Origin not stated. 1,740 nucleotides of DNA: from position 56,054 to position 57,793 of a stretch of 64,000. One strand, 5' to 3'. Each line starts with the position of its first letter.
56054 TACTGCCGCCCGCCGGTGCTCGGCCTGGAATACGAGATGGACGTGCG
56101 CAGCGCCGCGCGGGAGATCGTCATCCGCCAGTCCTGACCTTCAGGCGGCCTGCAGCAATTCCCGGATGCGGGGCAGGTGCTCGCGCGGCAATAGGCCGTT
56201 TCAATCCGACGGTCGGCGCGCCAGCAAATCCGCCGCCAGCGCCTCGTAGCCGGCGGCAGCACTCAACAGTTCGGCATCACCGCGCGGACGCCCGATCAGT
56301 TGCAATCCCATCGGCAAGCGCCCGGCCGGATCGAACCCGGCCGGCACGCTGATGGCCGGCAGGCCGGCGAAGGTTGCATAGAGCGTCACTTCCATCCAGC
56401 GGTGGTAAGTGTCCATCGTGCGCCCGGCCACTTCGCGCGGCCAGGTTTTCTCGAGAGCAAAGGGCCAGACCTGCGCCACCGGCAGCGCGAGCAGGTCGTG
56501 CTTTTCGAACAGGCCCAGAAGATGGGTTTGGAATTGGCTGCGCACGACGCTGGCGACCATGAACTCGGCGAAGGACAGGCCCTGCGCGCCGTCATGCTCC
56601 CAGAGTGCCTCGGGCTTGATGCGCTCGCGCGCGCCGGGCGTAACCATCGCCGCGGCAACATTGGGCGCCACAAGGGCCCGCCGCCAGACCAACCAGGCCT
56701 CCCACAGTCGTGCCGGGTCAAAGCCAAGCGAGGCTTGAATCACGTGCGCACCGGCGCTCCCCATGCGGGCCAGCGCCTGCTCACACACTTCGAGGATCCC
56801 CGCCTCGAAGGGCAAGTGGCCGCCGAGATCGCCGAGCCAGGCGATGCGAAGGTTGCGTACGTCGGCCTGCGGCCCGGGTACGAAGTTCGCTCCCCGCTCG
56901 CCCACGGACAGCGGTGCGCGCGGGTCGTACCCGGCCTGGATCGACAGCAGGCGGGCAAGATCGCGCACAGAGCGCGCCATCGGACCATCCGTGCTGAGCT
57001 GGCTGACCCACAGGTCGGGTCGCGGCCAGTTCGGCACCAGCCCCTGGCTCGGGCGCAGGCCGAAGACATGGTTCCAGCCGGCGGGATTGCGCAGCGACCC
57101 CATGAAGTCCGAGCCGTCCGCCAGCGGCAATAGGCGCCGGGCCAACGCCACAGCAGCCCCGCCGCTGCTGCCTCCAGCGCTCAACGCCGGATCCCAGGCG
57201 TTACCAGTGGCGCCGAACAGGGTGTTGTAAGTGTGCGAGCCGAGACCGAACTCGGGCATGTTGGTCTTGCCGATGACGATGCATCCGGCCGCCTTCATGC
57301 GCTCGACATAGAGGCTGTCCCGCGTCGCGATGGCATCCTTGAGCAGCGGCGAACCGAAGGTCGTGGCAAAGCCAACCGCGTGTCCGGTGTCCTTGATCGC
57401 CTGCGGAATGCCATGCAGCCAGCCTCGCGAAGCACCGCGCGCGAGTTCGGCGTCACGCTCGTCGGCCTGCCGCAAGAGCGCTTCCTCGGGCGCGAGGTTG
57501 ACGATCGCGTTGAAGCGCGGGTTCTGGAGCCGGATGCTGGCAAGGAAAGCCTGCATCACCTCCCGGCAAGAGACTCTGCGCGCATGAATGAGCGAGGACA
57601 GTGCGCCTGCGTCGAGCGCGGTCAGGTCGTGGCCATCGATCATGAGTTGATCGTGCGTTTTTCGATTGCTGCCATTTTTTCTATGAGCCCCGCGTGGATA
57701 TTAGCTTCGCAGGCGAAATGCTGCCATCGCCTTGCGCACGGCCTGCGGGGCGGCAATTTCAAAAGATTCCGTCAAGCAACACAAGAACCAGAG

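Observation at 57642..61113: IS91/ISCR-type remnant plus a three-gene catabolic module, bracketed by ~90% identical 114-bp direct repeats (complex-integron-like architecture)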

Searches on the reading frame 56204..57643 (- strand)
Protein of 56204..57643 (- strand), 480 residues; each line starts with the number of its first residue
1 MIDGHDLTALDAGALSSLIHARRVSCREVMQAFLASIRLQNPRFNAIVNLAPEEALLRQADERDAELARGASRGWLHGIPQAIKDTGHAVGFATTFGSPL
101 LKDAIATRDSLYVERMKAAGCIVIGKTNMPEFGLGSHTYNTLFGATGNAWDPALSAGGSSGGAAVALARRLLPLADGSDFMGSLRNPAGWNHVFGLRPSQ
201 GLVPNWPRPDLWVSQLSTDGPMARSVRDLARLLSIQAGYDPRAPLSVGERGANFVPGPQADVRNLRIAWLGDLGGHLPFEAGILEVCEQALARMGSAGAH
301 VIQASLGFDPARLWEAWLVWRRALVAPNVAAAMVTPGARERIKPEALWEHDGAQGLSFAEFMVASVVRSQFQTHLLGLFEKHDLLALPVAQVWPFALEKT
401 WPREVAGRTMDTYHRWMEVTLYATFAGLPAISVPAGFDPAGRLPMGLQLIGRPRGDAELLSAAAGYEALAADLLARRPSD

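Call 11: search_protein_families(library=pfam, proteins=[window:56204-57643:-], max_evalue=0.01)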
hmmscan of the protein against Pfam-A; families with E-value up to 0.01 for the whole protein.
window:56204-57643:- (480 aa): 1 family
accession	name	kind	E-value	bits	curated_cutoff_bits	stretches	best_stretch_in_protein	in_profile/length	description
PF01425.27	Amidase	-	5.3e-85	286.6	27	1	28-460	1-445/445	Amidase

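Call 26: find_encoding_contigs(protein=window:56204-57643:-, flank=10000, max_places=10)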
Protein window:56204-57643:- (480 aa): 3 contigs read that carry it; 2 places shown.
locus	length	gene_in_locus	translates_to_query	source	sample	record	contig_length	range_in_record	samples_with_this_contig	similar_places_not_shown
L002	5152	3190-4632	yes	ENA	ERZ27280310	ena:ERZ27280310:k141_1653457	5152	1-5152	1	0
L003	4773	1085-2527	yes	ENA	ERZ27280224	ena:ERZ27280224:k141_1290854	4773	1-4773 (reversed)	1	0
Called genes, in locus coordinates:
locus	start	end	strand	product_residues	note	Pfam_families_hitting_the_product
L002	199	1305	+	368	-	PF04909:Amidohydro_2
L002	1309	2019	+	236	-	PF06267:DUF1028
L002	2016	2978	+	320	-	PF03401:TctC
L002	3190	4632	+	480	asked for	PF01425:Amidase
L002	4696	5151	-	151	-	?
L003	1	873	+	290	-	?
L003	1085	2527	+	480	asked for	PF01425:Amidase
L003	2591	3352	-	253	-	-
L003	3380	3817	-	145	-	-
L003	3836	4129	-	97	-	-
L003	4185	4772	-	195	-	?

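Call 27: find_related_loci(query=window:56204-57643:-, collection=genome_contigs, flank=10000)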
Query window:56204-57643:- (480 aa) in genome_contigs; peptide patterns used: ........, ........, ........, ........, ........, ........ (x = any residue, [..] = any of these).
600 stretches matched a pattern (row limit reached: there are more); 591 encode a relative of the query (tblastn E <= 1e-3); the best 80 are kept; 80 distinct loci.
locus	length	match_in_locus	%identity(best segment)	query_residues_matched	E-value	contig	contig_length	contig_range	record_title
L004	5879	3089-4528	73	1-480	0e+0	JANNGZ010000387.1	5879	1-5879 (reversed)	MAG: Burkholderiales bacterium isolate SOY_6_C_metabat_341_sub SOY_6_C_k141_5516497, whole genome shotgun sequence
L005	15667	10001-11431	69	6-480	0e+0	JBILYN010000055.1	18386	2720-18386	MAG: Aquabacterium sp. isolate ME2019-02-15D0_3300044639_group8_bin161 Rohwer_bin2081_scaffold_985_c1, whole genome shot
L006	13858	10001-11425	75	6-480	0e+0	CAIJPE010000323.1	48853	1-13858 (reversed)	MAG: uncultured beta proteobacterium isolate T7_bin-616 genome assembly, contig: bin-616:323/426, whole genome shotgun s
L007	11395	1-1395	70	15-478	0e+0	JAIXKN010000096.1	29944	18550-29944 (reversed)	MAG: Burkholderiales bacterium isolate UW1SPNA020 one-stage_bin020_NODE_1409, whole genome shotgun sequence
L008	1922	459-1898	70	7-467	0e+0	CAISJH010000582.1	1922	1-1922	MAG: uncultured beta proteobacterium isolate Loclat_bin-08258 genome assembly, contig: bin-08258:582/862, whole genome s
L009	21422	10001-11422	72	7-480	0e+0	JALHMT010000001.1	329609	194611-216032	MAG: Rubrivivax sp. isolate Bin_42_5_sub c_000000000168, whole genome shotgun sequence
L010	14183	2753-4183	71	6-479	0e+0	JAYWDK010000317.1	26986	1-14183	MAG: Betaproteobacteria bacterium isolate GL95_UP_metabat_143 GL95_UP_metabat_143_316, whole genome shotgun sequence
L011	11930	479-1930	70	1-480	0e+0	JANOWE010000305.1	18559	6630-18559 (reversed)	MAG: Betaproteobacteria bacterium isolate VAR_35_metabat_502 VAR_35_k141_3844792, whole genome shotgun sequence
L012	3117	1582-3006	70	7-480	0e+0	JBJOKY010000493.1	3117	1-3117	MAG: Pseudomonadota bacterium isolate sycamorecreek_2019_sw_WHONDRS-S19S_0028_F_bin.11 scaffold_3845, whole genome shotg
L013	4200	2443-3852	70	2-469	0e+0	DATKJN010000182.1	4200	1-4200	MAG TPA_asm: Burkholderiaceae bacterium isolate SMAG_U14631 k141_291183, whole genome shotgun sequence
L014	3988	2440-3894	67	7-480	0e+0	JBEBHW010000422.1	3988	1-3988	MAG: Burkholderiaceae bacterium isolate SF1_2_8 NODE_25922_length_3988_cov_3.553356, whole genome shotgun sequence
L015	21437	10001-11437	68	3-480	0e+0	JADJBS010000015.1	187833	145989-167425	MAG: Candidatus Defluviibacillus avedoerensis isolate Aved_18-Q3-R54-62_BAT3C.394 tig00019453-10-1878150, whole genome s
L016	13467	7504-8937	68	5-480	0e+0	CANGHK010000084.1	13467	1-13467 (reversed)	MAG: Burkholderiales bacterium isolate Jr-25may17-74 genome assembly, contig: Jr-25may17-C5643, whole genome shotgun seq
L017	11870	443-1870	68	2-479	0e+0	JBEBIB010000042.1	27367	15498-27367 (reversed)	MAG: Burkholderiaceae bacterium isolate SF1_2_13 NODE_1186_length_27367_cov_17.057870, whole genome shotgun sequence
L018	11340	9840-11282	69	2-480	0e+0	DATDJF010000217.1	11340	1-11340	MAG TPA_asm: Burkholderiaceae bacterium isolate SMAG_U323 k141_206740, whole genome shotgun sequence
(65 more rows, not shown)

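Call 48: search_protein_families(library=ncbifam, proteins=[window:56204-57643:-], max_evalue=0.01)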
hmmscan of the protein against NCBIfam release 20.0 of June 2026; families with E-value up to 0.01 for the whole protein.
window:56204-57643:- (480 aa): 26 families (the best 25 are shown)
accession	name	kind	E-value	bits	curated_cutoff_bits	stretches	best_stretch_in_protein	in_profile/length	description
NF005686.0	PRK07486.1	subfamily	3.4e-197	656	465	1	5-473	9-476/486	amidase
NF004815.0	PRK06169.1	equivalog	5.3e-82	275.8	506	1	5-471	5-460/471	amidase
NF005687.0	PRK07487.1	subfamily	2.9e-78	263.7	428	1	7-471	5-457/468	amidase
NF004816.0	PRK06170.1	equivalog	1e-70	238.8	503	1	12-464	14-476/493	amidase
NF005450.0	PRK07042.1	equivalog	2.1e-66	224.3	458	1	6-472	3-454/464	amidase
TIGR00132.1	gatA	equivalog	2.7e-61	207.8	481.1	2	17-305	3-285/466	Asp-tRNA(Asn)/Glu-tRNA(Gln) amidotransferase subunit GatA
NF005688.0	PRK07488.1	equivalog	4.3e-61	207.2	532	2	9-305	10-288/474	indoleacetamide hydrolase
NF009119.0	PRK12470.1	equivalog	4.3e-57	194.2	498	1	3-469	2-451/462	amidase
NF006631.0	PRK09201.1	equivalog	4.4e-57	193.8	461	2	9-273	6-269/466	AtzE family amidohydrolase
TIGR02715.1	amido_AtzE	subfamily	7.2e-55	186.7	425.75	1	18-467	8-445/452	AtzE family amidohydrolase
NF004717.0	PRK06061.1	equivalog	1.7e-54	185.3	498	1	19-469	26-466/483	amidase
NF006006.0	PRK08137.1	equivalog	6e-49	167.2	534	2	12-305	36-335/529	amidase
NF005899.0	PRK07869.1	equivalog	2.7e-45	155.1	418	1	7-466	12-458/471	amidase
NF005099.0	PRK06529.1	equivalog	1.6e-40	139.4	505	1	11-301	5-287/484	amidase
NF006043.0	PRK08186.1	subfamily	7e-40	137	487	1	15-470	12-448/600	allophanate hydrolase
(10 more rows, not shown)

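Call 64: find_homologous_proteins(query=window:56204-57643:-, max_evalue=1e-100)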
Query window:56204-57643:- (480 aa): 7720 proteins with E <= 1e-100 among 8000 candidates; the best 120 are listed.
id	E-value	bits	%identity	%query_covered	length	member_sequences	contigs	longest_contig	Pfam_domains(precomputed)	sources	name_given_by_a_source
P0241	0.0e+0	1034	96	100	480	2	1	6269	PF01425.27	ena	-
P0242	3.8e-244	829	77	100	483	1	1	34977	PF01425.27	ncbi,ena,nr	ncbi:MAG: amidase [Rubrivivax sp. SCN 70-15]|nr:MAG: amidase [Rubrivivax sp. SCN 70-15]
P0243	5.3e-240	815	76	100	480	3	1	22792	PF01425.27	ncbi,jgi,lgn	-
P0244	8.5e-239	811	76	99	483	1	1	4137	PF01425.27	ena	-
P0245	3.1e-238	810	77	99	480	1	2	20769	PF01425.27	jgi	jgi:amidase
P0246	3.4e-238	809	77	99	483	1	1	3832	PF01425.27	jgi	jgi:amidase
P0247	1.8e-235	800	75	99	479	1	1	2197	PF01425.27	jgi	jgi:amidase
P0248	2.3e-235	800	75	99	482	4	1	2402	PF01425.27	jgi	-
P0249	5.8e-235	799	74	99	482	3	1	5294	PF01425.27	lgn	-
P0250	1.9e-233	794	75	100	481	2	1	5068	PF01425.27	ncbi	-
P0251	4.2e-233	793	74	99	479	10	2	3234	PF01425.27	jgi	jgi:amidase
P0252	2.5e-232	790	73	99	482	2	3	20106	PF01425.27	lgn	-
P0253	3.9e-232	789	74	99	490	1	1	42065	PF01425.27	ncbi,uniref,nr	ncbi:amidase [Ideonella sp. A 288]|uniref:amidase n=1 Tax=Ideonella sp. A 288 TaxID=1962181 RepID=UP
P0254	5.4e-232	789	74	99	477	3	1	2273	PF01425.27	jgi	jgi:amidase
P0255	6.9e-232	789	74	99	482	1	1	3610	PF01425.27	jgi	jgi:amidase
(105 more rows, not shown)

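Call 65: find_encoding_contigs(protein=P0241, flank=8000, max_places=5)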
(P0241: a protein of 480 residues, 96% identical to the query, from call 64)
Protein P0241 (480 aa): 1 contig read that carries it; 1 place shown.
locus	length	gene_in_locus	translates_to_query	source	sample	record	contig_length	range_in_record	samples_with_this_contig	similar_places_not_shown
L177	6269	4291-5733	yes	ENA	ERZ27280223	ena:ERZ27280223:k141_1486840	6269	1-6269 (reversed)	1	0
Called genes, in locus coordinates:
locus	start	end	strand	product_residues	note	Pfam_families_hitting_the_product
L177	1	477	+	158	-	?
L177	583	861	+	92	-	PF05015:HigB-like_toxin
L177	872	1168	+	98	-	PF01381:HTH_3 (weak), PF13560:HTH_31 (weak)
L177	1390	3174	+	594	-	PF02776:TPP_enzyme_N, PF02775:TPP_enzyme_C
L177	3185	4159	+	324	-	PF03401:TctC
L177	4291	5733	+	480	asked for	PF01425:Amidase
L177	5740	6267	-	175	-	?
